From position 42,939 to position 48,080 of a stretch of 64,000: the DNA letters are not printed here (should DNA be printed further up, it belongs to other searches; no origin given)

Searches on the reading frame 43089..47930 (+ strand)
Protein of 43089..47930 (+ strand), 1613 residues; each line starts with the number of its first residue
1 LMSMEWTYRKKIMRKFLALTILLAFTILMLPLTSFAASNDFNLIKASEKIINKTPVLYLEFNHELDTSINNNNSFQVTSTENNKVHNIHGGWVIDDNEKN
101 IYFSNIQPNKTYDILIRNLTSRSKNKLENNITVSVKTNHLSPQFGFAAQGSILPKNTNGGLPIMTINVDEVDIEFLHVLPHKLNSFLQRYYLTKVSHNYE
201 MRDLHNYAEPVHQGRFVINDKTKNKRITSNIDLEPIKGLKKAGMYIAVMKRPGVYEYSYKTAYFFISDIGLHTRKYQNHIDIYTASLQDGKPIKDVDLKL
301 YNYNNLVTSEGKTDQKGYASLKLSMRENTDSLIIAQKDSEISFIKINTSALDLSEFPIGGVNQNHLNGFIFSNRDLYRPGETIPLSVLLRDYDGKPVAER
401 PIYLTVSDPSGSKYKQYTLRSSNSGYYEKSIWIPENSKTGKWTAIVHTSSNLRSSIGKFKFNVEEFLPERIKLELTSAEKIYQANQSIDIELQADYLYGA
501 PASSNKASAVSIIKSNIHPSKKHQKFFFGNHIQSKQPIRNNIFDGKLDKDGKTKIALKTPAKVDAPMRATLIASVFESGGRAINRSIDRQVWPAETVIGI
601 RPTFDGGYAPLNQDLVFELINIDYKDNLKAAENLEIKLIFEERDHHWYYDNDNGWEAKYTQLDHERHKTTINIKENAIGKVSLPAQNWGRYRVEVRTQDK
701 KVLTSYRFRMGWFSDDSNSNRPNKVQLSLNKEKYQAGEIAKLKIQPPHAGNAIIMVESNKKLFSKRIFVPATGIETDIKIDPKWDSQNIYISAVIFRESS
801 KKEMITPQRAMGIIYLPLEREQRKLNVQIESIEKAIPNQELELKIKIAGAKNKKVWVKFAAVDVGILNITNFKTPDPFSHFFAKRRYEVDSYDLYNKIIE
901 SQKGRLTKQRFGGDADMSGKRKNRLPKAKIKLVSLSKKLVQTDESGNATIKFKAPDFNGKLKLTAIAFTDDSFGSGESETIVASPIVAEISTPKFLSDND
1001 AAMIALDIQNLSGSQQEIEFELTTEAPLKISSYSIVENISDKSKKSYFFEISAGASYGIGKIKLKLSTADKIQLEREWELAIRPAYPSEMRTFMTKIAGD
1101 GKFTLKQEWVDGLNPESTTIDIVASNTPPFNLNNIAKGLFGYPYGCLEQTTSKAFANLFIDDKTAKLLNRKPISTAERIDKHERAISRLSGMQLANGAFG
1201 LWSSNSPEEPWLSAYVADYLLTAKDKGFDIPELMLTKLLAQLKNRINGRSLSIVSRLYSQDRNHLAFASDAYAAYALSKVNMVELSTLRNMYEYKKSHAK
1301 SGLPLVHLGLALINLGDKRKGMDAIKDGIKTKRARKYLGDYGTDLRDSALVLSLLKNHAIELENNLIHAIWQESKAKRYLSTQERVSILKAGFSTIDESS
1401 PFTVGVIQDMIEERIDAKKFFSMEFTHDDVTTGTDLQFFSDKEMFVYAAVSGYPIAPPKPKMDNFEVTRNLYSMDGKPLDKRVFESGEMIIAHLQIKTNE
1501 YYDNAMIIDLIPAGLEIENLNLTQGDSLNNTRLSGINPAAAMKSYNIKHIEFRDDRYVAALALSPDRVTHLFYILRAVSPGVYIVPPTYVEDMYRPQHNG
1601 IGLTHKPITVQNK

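Call 64: search_protein_families(library=pfam, proteins=[window:43089-47930:+], max_evalue=1e-8)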
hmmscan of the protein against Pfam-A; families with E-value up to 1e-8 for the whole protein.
window:43089-47930:+ (1613 aa): 7 families
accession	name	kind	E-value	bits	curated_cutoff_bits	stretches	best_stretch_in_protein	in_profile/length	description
PF21142.3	A2M_bMG2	-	2.3e-36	124.8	25.5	1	145-264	1-119/119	Bacterial alpha-2 macroglobulin MG2 domain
PF17972.7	bMG5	-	8.9e-31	107.4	26.5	1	469-593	1-127/127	Bacterial Alpha-2-macroglobulin MG5 domain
PF17962.7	bMG6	-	8.4e-25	87.6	23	1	599-712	1-112/112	Bacterial macroglobulin domain 6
PF17973.7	bMG10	-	1.3e-24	87.3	26.2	1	1465-1597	2-131/131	Bacterial Alpha-2-macroglobulin MG10 domain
PF11974.14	bMG3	-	1.6e-22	79.8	34.9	1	266-360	1-100/103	Bacterial alpha-2-macroglobulin MG3 domain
PF01835.25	MG2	-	2.8e-21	76.1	32.8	1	368-463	2-96/96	MG2 domain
PF07703.20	A2M_BRD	-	2.9e-16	60.5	22.7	1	725-868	1-139/140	Alpha-2-macroglobulin bait region domain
